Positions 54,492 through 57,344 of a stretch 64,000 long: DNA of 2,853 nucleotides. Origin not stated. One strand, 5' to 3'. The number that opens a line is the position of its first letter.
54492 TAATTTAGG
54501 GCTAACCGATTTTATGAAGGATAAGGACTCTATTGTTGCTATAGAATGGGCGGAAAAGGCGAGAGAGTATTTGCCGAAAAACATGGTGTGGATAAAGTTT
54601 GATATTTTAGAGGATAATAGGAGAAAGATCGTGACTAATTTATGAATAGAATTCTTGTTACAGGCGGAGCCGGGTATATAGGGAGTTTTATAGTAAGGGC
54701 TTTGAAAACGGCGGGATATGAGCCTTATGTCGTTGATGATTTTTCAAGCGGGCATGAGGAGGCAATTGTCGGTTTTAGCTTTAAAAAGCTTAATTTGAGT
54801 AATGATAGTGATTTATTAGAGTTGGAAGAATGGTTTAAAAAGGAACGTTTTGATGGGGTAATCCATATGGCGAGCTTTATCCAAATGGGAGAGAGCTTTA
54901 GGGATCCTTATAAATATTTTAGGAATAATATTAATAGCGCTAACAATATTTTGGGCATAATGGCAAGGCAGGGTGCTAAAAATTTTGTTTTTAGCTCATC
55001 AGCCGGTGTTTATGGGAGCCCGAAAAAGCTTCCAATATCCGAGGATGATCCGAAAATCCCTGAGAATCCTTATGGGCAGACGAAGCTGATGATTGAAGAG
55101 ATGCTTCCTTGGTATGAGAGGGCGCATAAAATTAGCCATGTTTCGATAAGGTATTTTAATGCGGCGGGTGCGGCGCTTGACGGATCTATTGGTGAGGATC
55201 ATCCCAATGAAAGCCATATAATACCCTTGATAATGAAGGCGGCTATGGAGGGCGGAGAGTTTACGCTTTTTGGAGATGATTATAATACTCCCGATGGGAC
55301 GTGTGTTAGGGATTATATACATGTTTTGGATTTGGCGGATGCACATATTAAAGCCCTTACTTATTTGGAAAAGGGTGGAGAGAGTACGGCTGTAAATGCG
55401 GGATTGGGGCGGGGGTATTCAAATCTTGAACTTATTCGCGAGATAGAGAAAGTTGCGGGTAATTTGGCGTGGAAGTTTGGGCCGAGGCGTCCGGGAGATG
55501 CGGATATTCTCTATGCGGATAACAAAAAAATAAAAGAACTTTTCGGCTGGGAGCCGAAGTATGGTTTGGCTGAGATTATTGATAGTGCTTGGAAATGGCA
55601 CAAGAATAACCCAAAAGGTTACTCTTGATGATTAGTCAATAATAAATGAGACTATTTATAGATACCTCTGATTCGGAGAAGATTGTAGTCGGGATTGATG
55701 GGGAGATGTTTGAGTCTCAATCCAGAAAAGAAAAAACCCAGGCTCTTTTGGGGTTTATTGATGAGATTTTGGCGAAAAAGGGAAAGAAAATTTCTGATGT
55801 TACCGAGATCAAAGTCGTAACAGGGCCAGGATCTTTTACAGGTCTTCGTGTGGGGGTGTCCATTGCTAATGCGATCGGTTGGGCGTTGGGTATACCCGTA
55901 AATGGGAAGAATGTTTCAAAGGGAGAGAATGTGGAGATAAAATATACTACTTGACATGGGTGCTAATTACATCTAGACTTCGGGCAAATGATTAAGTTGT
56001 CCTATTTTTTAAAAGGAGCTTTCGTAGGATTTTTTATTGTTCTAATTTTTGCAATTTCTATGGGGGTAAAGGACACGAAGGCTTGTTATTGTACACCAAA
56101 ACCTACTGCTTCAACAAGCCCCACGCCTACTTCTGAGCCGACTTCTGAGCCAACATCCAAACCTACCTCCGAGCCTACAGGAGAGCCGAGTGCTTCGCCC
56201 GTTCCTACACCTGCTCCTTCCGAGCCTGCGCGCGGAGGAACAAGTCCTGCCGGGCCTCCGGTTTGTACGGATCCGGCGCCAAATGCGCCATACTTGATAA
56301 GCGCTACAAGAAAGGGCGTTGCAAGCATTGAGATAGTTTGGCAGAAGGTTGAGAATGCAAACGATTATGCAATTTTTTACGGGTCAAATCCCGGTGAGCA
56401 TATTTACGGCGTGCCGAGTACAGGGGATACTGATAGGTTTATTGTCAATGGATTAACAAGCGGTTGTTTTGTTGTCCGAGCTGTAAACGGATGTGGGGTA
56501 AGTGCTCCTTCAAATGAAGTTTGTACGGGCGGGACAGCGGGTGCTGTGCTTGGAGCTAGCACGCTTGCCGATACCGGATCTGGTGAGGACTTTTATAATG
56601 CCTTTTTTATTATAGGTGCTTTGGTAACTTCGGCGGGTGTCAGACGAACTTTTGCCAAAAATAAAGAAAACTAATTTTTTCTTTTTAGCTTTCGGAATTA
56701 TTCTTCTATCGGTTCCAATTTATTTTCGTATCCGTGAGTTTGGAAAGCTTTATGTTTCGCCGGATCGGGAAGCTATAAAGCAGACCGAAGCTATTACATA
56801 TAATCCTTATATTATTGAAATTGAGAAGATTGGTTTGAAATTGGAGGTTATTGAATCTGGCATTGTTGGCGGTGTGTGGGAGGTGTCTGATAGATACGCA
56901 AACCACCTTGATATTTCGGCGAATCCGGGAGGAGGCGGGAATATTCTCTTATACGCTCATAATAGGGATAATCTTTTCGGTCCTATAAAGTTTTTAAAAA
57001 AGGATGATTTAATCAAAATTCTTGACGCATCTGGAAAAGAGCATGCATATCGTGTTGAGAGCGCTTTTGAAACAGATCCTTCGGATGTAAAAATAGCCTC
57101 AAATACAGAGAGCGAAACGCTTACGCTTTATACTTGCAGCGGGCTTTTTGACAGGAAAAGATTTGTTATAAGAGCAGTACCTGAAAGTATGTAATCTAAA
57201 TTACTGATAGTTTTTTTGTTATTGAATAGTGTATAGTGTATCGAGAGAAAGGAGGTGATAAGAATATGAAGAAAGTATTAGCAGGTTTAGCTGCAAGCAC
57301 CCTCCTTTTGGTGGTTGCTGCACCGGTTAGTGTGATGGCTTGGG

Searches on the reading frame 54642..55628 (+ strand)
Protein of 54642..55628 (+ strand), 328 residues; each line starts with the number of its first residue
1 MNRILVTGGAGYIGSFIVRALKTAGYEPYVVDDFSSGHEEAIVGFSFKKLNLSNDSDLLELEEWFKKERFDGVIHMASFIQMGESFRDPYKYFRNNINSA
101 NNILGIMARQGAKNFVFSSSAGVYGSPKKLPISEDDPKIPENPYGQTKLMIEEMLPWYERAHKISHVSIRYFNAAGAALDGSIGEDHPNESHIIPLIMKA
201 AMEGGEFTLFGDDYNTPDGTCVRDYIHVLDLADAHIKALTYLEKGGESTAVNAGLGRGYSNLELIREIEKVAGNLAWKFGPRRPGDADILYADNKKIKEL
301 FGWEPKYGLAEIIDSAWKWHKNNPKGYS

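Call 16: search_protein_families(library=pfam, proteins=[window:54642-55628:+], max_evalue=0.01)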
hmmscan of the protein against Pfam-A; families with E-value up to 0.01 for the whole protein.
window:54642-55628:+ (328 aa): 7 families
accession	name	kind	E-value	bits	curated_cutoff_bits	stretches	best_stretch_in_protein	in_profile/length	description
PF01370.27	Epimerase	-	1.2e-51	175.9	20.9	1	4-254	1-240/240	NAD dependent epimerase/dehydratase family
PF16363.11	GDP_Man_Dehyd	-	9.9e-49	167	27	1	5-314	1-330/332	GDP-mannose 4,6 dehydratase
PF04321.23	RmlD_sub_bind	-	3e-12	46.7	27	1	3-167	2-148/287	RmlD substrate binding domain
PF01073.25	3Beta_HSD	-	1.1e-09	38.1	22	1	5-154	1-156/280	3-beta hydroxysteroid dehydrogenase/isomerase family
PF02719.21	Polysacc_synt_2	-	1.8e-08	34.4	20.2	1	4-177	1-174/293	Polysaccharide biosynthesis protein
PF07993.18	NAD_binding_4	-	2.8e-06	27.1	20.1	1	68-183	87-216/258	Male sterility protein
PF05368.20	NmrA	-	0.0021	18.2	27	1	2-119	3-106/298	NmrA-like family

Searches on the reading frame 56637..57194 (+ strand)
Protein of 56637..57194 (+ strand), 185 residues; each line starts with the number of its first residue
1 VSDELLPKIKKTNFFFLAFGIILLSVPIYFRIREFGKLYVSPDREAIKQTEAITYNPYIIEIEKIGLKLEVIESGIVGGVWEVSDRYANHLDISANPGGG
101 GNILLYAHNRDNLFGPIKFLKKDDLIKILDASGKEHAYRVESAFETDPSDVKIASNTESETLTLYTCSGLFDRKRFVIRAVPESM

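Call 16: search_protein_families(library=pfam, proteins=[window:56637-57194:+], max_evalue=0.01)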
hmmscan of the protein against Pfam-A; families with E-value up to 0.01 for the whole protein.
window:56637-57194:+ (185 aa): 1 family
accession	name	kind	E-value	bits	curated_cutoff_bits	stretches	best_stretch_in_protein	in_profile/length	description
PF04203.18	Sortase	-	8.8e-21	74.4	26.6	1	60-182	1-124/125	Sortase domain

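Call 30: search_protein_families(library=ncbifam, proteins=[window:56637-57194:+], max_evalue=0.1)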
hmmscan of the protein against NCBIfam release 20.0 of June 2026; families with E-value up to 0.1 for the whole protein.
window:56637-57194:+ (185 aa): 7 families
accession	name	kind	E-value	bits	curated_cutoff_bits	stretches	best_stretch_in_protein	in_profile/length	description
NF058671.1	sortase_SrtD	exception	2.6e-09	37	140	1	59-167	66-168/187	class D sortase, LPxTATN-specific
NF033746.1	class_D_sortase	subfamily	3.2e-08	33.5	165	1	60-168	13-115/135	class D sortase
TIGR03784.1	marine_sortase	equivalog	1.8e-07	30.9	158.25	1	89-168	79-157/174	class GN sortase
TIGR01076.1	sortase_fam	subfamily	1.2e-06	28.4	39.35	1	77-179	16-124/136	sortase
NF033745.1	class_C_sortase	subfamily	1.2e-05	25.2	160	1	86-180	118-218/220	class C sortase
NF033748.1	class_F_sortase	subfamily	0.00025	20.7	166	1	56-175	10-141/155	class F sortase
NF033747.1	class_E_sortase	subfamily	0.00048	20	160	1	82-179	95-202/211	class E sortase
